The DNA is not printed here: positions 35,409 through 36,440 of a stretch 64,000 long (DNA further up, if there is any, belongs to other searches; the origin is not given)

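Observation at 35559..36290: SuhB homolog with a degenerate DPxDGT metal-binding motif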

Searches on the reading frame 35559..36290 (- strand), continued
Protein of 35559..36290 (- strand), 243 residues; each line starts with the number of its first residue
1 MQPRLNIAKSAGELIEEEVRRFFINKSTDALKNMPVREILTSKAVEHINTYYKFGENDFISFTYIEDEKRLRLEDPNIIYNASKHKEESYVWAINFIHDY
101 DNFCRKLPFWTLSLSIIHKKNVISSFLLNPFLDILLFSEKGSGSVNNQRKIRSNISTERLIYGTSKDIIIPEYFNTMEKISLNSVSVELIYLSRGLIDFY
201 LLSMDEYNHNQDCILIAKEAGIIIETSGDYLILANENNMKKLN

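Call 32: fold_search(model_id=the predicted structure, library=pdb)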
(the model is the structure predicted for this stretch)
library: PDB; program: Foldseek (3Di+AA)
matches with E <= 10: 497; with E <= 0.001: 130
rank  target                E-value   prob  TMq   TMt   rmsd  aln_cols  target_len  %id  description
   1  9jfc_A                9.7e-14  1.00  0.70  0.63   5.7       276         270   20  Crystal structure of Pseudomonas aeruginosa SuhB complexed with Gallic acid in monoclinic space group (released 2025-09-10)
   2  2p3v_A                1.4e-12  1.00  0.72  0.69   5.1       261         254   17  Thermotoga maritima IMPase TM1415 (released 2007-04-24)
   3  2ddk_A                1.6e-12  1.00  0.68  0.64   5.6       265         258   16  Crystal structure of human myo-inositol monophosphatase 2 (IMPA2) (orthorhombic form) (released 2007-02-06)
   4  9mmi_D                2.9e-12  1.00  0.73  0.74   4.4       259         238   16  Myo-inositol-1(or 4)-monophosphatase that can perform essential dephosphorylation step to facilitate riboflavin biosyn (released 2025-04-09)
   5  3lv0_A                2.9e-12  1.00  0.71  0.67   4.3       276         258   16  Crystal structure of extragenic suppressor protein suhB from Bartonella henselae, native (released 2010-03-02)
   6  5i3s_B                3.5e-12  1.00  0.71  0.67   4.7       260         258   13  Crystal structure of Staphylococcal IMPase-II (released 2016-10-05)
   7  3luz_A                4.7e-12  1.00  0.69  0.70   4.2       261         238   16  Crystal structure of extragenic suppressor protein suhB from Bartonella henselae, via combined iodide SAD molecular re (released 2010-03-02)
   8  9j90_B                5.0e-12  1.00  0.69  0.63   5.4       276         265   20  Crystal structure of Pseudomonas aeruginosa SuhB complexed with Gallic acid in orthorhombic space group (released 2025-08-27)
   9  9mmi_B                5.3e-12  1.00  0.71  0.67   4.9       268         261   15  Myo-inositol-1(or 4)-monophosphatase that can perform essential dephosphorylation step to facilitate riboflavin biosyn (released 2025-04-09)
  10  8wip_A                5.6e-12  1.00  0.70  0.63   5.1       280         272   20  Crystal Structure of Pseudomonas aeruginosa SuhB in its apo form. (released 2024-10-02)
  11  5eq7                  7.6e-12  1.00  0.68  0.64   4.9       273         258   12  Crystal structure of Medicago truncatula Histidinol-Phosphate Phosphatase (MtHPP) in complex with free phosphate (released 2016-03-30)
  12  9j90_A                8.1e-12  1.00  0.69  0.64   5.5       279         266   20  Crystal structure of Pseudomonas aeruginosa SuhB complexed with Gallic acid in orthorhombic space group (released 2025-08-27)
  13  2czh_A                9.7e-12  1.00  0.67  0.64   6.1       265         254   14  Crystal structure of human myo-inositol monophosphatase 2 (IMPA2) with phosphate ion (orthorhombic form) (released 2006-07-25)
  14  3t0j_B                1.0e-11  1.00  0.73  0.69   4.2       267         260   13  Crystal structure of inositol monophosphatase - II from Staphylococcus aureus MSSA476 (released 2012-07-25)
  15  8wdq_A                1.2e-11  1.00  0.71  0.64   6.1       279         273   18  Crystal Structure of Pseudomonas aeruginosa SuhB in complex with D-myo-inositol-1-phosphate (released 2024-09-18)
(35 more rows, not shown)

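Call 41: find_encoding_contigs(protein=P0133, flank=5000, max_places=1)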
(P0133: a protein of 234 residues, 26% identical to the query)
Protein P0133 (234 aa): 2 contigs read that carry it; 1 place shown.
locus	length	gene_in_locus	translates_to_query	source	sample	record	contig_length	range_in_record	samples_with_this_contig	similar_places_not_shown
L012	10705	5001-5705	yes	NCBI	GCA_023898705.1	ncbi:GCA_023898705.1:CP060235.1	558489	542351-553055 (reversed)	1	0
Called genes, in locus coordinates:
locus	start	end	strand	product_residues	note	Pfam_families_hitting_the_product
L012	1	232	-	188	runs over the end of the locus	PF00398:RrnaAD, PF13649:Methyltransf_25 (weak)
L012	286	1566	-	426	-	PF04055:Radical_SAM, PF06969:HemN_C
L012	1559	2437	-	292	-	PF02899:Phage_int_SAM_1 (weak), PF00589:Phage_integrase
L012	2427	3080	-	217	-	-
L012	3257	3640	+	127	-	-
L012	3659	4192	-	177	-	PF01066:CDP-OH_P_transf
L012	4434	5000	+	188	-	PF08207:EFP_N, PF01132:EFP, PF09285:Elong-fact-P_C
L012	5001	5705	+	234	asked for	PF00459:Inositol_P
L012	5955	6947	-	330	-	PF00579:tRNA-synt_1b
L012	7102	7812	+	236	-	PF08032:SpoU_sub_bind, PF00588:SpoU_methylase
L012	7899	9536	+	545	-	PF00664:ABC_membrane (weak), PF02463:SMC_N, PF00005:ABC_tran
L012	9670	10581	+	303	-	-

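Call 42: find_encoding_contigs(protein=P0136, flank=5000, max_places=1)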
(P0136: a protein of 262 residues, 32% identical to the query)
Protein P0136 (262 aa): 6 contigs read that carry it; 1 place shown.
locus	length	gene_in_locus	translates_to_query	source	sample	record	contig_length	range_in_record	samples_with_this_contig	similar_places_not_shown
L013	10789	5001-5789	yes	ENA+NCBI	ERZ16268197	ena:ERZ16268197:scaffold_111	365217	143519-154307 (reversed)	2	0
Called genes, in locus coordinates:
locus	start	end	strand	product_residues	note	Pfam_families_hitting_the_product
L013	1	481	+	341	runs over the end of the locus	PF02547:Queuosine_synth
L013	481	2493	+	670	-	PF17764:PriA_3primeBD, PF00270:DEAD, PF04851:ResIII, PF00271:Helicase_C (weak), PF18074:PriA_C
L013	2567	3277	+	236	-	PF13487:HD_5, PF01966:HD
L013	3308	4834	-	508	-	PF01676:Metalloenzyme, PF06415:iPGM_N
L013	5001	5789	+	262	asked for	PF00459:Inositol_P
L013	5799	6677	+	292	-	-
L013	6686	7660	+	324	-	PF01380:SIS, PF00571:CBS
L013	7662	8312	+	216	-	PF06835:LptC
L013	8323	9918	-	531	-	PF01790:LGT, PF02578:Cu-oxidase_4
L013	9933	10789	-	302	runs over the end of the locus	-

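Call 43: find_encoding_contigs(protein=P0135, flank=5000, max_places=1)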
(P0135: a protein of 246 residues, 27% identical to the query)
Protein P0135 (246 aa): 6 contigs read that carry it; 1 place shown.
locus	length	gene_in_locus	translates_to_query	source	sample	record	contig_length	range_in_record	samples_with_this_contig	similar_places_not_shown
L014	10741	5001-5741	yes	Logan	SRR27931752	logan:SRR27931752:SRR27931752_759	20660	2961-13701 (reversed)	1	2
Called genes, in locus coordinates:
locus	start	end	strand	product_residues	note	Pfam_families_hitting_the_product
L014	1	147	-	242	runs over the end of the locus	PF20772:TACO1_YebC_N, PF01709:Transcrip_reg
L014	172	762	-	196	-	-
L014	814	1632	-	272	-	PF00149:Metallophos, PF13277:YmdB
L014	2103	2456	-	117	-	PF05164:ZapA, PF03670:UPF0184 (faint)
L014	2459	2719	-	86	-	-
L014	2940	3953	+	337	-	PF00044:Gp_dh_N, PF02800:Gp_dh_C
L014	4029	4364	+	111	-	-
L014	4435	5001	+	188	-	PF08207:EFP_N, PF01132:EFP, PF09285:Elong-fact-P_C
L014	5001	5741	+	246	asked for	PF00459:Inositol_P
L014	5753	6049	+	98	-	-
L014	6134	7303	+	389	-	PF07690:MFS_1, PF12832:MFS_1_like, PF00083:Sugar_tr, PF07690:MFS_1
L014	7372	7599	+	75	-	PF01197:Ribosomal_L31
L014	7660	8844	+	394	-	PF07690:MFS_1, PF00083:Sugar_tr, PF07690:MFS_1 (weak)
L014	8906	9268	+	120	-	PF00011:HSP20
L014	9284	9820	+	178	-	PF06242:TrcR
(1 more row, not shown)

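Call 67: search_protein_families(library=ncbifam, proteins=[P0130, P0121, L005:6001-6726:+], max_evalue=0.01)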
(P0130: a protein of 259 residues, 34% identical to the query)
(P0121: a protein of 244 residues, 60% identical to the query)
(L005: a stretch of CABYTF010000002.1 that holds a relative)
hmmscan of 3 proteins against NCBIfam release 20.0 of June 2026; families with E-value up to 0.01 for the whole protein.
P0130 (259 aa): 6 families
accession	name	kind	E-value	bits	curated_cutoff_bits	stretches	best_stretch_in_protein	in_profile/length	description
NF009321.0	PRK12676.1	equivalog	3.8e-27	95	264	1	86-258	78-262/264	bifunctional fructose-bisphosphatase/inositol-phosphate phosphatase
NF008027.1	PRK10757.1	equivalog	5e-23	81.4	332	1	1-255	1-254/267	inositol-1-monophosphatase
TIGR02067.1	his_9_HisN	equivalog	1.7e-19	70.3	275.15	1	88-259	71-252/252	histidinol-phosphatase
NF010678.0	PRK14076.1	equivalog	2e-12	46.8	493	1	87-259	78-284/570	bifunctional NADP phosphatase/NAD kinase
TIGR01331.1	bisphos_cysQ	equivalog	3.4e-11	43.2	228.8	1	91-239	77-235/250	3'(2'),5'-bisphosphate nucleotidase CysQ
NF008182.0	PRK10931.1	equivalog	4.7e-08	32.4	379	1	90-238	77-230/246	3'(2'),5'-bisphosphate nucleotidase CysQ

P0121 (244 aa): 3 families
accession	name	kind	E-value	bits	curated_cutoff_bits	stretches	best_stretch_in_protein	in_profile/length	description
NF009321.0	PRK12676.1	equivalog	1.1e-08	34.5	264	1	93-238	86-240/264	bifunctional fructose-bisphosphatase/inositol-phosphate phosphatase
NF008027.1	PRK10757.1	equivalog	1.5e-05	24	332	1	85-226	74-229/267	inositol-1-monophosphatase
TIGR02067.1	his_9_HisN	equivalog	3.9e-05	23.2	275.15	1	83-162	67-150/252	histidinol-phosphatase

L005:6001-6726:+ (242 aa): 3 families
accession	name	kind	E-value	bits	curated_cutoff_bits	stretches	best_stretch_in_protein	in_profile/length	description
NF009321.0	PRK12676.1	equivalog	3.8e-08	32.7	264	1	97-221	90-223/264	bifunctional fructose-bisphosphatase/inositol-phosphate phosphatase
TIGR02067.1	his_9_HisN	equivalog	8.1e-06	25.5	275.15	1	83-155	67-138/252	histidinol-phosphatase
NF008027.1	PRK10757.1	equivalog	1.5e-05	24.1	332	1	86-155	75-144/267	inositol-1-monophosphatase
